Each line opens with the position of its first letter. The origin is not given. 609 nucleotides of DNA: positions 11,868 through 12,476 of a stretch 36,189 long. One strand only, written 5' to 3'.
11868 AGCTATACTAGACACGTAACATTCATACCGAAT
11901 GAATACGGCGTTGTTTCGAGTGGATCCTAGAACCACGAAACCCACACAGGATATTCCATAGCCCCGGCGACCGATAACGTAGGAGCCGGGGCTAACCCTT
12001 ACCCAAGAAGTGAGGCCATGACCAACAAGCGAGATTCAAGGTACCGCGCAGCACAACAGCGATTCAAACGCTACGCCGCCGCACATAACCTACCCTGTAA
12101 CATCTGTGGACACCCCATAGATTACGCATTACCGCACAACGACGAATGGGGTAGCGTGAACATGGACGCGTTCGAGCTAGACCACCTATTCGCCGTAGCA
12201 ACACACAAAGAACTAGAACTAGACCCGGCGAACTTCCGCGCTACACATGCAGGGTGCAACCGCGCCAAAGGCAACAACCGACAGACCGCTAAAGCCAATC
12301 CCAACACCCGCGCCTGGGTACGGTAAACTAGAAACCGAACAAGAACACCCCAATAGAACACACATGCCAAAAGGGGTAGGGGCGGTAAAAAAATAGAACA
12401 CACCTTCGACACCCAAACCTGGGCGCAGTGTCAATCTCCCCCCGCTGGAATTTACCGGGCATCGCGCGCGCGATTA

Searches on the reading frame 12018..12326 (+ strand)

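Call 46: search_protein_families(library=pfam, proteins=[window:12018-12326:+], max_evalue=0.01)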
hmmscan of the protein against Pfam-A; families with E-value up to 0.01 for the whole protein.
window:12018-12326:+ (102 aa): 1 family
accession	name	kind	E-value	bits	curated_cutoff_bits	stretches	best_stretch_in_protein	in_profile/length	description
PF01844.29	HNH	-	0.0003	21.3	21.4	1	27-86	1-46/47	HNH endonuclease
